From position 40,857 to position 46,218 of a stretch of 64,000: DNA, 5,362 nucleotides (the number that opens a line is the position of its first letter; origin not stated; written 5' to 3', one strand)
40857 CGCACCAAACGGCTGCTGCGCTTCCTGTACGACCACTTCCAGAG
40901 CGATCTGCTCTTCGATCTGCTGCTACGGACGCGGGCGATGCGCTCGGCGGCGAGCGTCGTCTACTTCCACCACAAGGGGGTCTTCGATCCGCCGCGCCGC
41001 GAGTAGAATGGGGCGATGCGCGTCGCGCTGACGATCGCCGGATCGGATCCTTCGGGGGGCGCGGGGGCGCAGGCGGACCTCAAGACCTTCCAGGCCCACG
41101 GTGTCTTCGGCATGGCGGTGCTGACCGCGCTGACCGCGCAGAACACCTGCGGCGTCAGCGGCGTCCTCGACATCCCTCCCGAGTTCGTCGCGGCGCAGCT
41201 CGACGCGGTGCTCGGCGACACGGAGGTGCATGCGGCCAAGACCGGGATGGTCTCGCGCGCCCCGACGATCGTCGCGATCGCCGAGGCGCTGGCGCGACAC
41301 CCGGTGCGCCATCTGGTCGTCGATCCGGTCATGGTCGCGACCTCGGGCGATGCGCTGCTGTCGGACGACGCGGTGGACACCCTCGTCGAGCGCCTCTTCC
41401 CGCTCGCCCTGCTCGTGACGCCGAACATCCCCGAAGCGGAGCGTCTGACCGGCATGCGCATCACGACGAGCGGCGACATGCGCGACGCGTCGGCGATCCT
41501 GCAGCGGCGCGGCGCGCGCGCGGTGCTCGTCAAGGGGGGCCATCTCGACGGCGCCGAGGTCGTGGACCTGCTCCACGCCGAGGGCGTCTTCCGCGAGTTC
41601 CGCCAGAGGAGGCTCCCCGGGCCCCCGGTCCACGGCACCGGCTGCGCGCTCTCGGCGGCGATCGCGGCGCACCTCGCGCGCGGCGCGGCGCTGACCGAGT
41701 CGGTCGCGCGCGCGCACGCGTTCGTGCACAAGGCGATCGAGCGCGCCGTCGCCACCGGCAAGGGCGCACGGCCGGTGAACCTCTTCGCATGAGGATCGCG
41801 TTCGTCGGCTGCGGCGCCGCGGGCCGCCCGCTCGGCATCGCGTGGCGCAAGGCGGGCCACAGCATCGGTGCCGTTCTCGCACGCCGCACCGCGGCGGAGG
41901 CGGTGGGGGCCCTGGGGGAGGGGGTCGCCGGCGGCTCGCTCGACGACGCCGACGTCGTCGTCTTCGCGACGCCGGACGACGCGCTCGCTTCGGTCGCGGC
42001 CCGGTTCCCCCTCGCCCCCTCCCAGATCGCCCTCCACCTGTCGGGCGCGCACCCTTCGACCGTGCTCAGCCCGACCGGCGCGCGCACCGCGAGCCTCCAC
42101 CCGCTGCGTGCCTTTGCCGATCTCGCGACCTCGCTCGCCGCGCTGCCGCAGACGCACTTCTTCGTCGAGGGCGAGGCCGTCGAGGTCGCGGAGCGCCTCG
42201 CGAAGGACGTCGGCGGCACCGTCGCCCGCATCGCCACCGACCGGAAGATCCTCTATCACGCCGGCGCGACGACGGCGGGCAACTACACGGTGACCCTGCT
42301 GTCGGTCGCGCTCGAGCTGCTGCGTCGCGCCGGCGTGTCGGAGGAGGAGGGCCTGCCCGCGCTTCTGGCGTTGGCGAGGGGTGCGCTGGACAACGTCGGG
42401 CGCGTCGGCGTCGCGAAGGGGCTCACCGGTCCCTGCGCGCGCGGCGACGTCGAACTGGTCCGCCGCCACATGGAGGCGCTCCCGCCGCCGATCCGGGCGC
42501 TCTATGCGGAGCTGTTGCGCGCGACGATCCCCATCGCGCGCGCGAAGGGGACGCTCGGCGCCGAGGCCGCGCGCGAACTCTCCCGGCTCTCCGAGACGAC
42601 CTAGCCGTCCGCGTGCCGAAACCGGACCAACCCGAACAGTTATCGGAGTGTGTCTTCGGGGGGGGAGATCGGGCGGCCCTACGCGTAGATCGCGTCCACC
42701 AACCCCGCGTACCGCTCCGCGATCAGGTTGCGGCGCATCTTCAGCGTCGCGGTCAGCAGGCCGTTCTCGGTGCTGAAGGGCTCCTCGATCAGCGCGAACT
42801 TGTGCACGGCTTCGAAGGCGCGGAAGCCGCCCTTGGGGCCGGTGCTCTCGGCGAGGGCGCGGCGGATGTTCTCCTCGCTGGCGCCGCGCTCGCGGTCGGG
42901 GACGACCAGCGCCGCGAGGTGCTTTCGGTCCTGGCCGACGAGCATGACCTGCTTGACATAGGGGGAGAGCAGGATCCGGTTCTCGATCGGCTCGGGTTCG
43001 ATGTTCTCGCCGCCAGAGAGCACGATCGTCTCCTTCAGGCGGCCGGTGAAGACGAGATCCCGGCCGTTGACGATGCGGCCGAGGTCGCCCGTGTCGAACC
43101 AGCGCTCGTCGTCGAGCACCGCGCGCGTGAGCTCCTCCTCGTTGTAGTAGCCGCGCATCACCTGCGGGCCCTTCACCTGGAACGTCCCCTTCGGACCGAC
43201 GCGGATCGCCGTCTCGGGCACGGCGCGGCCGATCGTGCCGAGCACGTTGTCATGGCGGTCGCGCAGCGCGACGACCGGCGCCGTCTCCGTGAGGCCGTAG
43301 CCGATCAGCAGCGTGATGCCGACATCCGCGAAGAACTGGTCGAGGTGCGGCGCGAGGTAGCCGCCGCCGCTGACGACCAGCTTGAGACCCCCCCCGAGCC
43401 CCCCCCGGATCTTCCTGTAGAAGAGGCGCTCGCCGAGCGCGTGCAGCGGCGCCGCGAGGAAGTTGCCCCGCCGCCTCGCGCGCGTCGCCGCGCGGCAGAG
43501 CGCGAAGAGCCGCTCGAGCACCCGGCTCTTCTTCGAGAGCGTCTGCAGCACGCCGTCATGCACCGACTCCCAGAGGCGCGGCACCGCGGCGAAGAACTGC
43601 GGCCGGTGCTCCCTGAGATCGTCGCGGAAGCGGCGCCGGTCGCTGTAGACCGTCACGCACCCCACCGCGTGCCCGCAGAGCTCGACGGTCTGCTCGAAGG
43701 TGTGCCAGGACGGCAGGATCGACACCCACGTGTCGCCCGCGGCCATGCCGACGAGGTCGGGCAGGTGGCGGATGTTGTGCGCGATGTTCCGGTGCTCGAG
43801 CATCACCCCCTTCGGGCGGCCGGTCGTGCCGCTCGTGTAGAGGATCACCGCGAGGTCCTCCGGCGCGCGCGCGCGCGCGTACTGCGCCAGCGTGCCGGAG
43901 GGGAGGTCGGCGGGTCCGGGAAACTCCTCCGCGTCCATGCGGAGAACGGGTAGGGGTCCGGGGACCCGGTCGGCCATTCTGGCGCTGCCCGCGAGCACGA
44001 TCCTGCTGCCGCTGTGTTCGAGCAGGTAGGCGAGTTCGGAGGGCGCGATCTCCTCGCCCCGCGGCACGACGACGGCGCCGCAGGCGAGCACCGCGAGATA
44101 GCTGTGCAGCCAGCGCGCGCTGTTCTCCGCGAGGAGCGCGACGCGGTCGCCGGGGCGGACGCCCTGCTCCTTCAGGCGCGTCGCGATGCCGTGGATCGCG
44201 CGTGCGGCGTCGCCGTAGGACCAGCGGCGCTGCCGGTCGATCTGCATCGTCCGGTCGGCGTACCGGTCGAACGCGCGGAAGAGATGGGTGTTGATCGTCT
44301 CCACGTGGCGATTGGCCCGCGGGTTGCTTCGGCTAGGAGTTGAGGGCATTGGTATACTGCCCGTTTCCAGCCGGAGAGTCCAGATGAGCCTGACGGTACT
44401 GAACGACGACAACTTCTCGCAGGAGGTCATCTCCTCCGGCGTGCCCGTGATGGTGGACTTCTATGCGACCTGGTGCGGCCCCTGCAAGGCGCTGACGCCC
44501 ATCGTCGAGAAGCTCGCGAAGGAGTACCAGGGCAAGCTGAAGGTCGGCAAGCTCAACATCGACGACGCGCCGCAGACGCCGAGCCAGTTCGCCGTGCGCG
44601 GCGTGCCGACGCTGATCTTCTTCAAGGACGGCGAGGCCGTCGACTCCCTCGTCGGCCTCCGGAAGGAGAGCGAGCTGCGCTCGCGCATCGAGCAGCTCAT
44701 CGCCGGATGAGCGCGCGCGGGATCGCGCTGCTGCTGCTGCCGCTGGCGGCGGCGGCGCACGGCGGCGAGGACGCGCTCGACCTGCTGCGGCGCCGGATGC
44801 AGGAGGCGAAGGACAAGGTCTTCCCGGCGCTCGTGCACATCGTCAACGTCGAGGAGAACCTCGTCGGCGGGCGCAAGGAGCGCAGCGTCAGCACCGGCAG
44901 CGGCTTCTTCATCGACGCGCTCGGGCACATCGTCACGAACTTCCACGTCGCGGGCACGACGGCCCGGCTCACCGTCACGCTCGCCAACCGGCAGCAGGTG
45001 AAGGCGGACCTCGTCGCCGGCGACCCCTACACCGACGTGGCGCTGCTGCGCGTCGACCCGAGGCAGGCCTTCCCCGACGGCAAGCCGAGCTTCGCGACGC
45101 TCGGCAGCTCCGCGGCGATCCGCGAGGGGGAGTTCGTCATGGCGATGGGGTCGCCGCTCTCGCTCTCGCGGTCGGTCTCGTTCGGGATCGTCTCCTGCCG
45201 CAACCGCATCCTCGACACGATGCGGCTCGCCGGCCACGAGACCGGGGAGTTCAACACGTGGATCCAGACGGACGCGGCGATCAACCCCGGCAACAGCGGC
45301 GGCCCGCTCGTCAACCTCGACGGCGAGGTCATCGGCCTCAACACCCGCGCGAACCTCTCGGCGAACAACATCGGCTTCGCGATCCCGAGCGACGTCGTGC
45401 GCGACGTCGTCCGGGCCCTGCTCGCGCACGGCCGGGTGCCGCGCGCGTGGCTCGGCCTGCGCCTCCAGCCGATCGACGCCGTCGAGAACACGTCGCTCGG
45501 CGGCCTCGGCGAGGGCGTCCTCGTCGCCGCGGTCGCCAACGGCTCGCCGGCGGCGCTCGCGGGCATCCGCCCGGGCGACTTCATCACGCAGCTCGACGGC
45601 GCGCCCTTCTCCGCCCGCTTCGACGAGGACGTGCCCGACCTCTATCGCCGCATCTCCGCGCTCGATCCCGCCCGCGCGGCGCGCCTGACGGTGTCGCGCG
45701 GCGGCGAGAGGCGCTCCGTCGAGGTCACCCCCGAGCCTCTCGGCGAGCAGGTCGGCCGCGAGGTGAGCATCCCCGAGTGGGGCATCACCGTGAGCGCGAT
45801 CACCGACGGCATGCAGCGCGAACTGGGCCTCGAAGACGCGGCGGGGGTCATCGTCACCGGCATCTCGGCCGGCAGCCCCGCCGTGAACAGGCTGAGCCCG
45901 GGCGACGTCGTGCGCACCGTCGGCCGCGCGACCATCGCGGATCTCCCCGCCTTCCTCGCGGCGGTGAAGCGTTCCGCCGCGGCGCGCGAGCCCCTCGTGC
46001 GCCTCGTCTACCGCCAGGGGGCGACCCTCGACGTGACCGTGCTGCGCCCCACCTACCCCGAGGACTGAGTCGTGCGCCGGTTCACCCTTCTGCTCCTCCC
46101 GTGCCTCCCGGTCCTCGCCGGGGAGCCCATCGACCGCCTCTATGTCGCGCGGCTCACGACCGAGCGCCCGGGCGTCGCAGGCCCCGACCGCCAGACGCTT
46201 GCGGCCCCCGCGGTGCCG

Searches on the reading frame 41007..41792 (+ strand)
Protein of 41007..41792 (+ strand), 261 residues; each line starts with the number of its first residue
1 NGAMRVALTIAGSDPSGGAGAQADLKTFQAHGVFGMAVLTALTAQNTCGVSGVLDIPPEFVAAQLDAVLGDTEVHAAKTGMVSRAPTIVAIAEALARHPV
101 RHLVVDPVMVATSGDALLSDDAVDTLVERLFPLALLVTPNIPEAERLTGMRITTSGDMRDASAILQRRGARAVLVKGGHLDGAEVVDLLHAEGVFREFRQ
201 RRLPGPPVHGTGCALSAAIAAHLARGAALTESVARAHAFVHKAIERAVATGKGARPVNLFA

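Call 29: search_protein_families(library=pfam, proteins=[window:41007-41792:+], max_evalue=0.001)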
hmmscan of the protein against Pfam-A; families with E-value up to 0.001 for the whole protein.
window:41007-41792:+ (261 aa): 2 families
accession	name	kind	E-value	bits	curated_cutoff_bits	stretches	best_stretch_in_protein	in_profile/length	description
PF08543.17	Phos_pyr_kin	-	1.6e-92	309.8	27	1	14-258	1-246/246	Phosphomethylpyrimidine kinase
PF00294.29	PfkB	-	1.3e-09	38.3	25.8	1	101-244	160-290/302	pfkB family carbohydrate kinase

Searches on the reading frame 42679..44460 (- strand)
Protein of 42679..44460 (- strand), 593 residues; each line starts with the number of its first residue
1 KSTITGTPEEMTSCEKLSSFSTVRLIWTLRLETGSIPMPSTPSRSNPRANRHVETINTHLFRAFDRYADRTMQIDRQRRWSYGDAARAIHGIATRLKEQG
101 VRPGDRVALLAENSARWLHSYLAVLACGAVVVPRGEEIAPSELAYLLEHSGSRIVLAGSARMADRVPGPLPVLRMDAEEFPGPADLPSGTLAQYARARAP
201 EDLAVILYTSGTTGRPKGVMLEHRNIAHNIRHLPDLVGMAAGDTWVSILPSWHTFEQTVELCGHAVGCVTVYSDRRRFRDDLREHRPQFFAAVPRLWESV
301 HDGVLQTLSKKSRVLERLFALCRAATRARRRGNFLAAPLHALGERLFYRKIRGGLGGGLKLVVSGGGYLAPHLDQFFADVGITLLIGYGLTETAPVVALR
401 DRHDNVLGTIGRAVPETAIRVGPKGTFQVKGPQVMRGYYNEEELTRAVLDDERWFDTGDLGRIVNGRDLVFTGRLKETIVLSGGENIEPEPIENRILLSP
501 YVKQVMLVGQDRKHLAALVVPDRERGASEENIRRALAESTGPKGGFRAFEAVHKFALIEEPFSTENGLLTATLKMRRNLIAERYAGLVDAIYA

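Call 29: search_protein_families(library=pfam, proteins=[window:42679-44460:-], max_evalue=0.001)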
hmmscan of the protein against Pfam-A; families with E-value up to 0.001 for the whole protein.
window:42679-44460:- (593 aa): 2 families
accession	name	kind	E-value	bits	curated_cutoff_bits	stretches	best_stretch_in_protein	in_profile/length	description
PF00501.34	AMP-binding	-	1.9e-74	251.2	29.9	1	62-439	3-384/384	AMP-binding enzyme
PF23562.2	AMP-binding_C_3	-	1.4e-10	42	20.8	1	477-592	2-120/124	AMP-binding enzyme C-terminal domain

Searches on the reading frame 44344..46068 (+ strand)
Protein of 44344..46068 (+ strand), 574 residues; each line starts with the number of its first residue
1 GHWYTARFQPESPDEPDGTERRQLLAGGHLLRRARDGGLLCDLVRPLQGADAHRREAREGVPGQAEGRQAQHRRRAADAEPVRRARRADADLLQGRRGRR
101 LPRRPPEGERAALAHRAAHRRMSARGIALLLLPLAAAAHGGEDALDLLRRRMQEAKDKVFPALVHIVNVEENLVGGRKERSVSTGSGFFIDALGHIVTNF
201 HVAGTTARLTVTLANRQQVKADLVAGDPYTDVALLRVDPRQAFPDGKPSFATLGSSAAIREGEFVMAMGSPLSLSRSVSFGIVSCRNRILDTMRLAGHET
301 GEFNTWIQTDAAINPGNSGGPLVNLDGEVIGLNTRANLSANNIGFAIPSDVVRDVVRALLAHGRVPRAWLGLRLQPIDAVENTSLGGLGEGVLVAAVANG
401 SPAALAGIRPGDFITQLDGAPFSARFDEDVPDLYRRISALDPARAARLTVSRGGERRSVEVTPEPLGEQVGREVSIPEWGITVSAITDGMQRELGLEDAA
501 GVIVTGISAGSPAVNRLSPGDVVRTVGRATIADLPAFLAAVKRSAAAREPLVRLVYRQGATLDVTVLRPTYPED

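Call 29: search_protein_families(library=pfam, proteins=[window:44344-46068:+], max_evalue=0.001)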
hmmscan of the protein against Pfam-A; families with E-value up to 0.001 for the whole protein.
window:44344-46068:+ (574 aa): 5 families
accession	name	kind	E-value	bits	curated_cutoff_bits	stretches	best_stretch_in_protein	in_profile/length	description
PF13365.12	Trypsin_2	-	1.5e-29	104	27.6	1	185-332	1-144/144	Trypsin-like peptidase domain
PF13180.12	PDZ_2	-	1.4e-19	70.6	27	2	370-462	3-79/80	PDZ domain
PF00089.32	Trypsin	-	4.2e-13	50.1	20.6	1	184-355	26-219/220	Trypsin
PF00595.29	PDZ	-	3e-11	44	23.2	1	366-428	8-63/81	PDZ domain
PF17820.7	PDZ_6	-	5.7e-10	39.2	27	1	394-450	2-52/54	PDZ domain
